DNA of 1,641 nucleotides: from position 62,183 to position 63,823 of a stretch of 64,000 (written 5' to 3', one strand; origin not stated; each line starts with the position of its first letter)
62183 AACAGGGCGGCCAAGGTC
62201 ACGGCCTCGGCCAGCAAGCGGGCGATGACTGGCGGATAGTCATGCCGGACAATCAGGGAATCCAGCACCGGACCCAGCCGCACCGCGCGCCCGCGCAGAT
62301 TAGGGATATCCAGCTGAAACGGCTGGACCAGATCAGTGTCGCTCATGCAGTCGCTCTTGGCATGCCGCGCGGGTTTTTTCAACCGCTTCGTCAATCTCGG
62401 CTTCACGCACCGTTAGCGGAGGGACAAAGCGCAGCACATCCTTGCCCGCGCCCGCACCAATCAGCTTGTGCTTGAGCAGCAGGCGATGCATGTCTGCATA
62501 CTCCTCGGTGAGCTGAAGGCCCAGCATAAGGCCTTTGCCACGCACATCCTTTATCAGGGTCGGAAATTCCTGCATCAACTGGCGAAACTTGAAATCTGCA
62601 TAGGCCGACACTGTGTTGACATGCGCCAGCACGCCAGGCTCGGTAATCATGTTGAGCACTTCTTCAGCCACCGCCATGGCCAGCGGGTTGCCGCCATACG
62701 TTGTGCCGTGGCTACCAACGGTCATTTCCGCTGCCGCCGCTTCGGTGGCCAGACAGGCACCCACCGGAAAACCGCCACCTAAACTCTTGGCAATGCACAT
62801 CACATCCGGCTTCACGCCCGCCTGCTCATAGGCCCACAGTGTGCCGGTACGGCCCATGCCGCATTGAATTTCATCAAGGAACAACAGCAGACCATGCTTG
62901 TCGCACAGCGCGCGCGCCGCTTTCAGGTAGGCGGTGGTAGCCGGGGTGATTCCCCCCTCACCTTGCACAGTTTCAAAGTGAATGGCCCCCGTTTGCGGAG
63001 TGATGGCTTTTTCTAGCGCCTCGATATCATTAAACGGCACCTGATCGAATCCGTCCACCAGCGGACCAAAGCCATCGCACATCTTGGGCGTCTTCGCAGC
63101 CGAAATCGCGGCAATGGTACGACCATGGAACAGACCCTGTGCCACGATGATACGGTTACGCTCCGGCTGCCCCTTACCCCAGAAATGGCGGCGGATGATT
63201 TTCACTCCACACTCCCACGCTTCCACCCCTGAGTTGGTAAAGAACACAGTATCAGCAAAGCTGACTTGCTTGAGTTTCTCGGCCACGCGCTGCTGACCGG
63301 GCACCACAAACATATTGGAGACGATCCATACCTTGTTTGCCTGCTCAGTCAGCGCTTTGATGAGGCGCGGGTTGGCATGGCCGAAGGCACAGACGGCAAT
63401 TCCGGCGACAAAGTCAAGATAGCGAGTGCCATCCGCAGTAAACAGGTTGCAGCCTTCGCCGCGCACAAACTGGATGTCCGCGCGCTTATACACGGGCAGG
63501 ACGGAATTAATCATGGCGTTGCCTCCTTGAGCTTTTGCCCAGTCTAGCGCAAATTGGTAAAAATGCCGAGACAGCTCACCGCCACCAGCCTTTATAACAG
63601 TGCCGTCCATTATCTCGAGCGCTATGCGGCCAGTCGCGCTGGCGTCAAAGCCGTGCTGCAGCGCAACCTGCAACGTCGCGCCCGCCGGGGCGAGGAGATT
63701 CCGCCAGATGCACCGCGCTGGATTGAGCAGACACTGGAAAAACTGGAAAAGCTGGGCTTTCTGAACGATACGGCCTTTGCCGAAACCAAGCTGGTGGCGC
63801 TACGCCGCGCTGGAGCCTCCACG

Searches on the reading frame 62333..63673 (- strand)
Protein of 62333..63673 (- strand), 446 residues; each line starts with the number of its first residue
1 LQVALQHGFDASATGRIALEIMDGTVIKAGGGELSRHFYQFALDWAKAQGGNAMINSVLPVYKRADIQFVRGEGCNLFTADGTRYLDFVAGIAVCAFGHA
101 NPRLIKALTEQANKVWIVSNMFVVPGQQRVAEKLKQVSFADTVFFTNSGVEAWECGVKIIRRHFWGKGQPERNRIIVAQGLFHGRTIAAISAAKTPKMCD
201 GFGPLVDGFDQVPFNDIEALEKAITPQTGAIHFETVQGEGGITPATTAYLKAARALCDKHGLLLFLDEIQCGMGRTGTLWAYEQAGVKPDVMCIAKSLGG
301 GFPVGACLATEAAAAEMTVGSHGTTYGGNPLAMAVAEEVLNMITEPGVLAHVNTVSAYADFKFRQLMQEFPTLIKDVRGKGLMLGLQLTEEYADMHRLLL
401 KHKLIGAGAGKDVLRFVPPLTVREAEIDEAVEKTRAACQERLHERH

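Call 39: search_protein_families(library=pfam, proteins=[window:62333-63673:-], max_evalue=0.001)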
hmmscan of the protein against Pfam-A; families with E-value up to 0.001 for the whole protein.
window:62333-63673:- (446 aa): 2 families
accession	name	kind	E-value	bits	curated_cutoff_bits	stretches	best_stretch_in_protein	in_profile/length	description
PF00202.27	Aminotran_3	-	9.9e-108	360.8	30.5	1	67-435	11-400/403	Aminotransferase class-III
PF01212.27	Beta_elim_lyase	-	0.00023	21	27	1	216-313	110-214/288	Beta-eliminating lyase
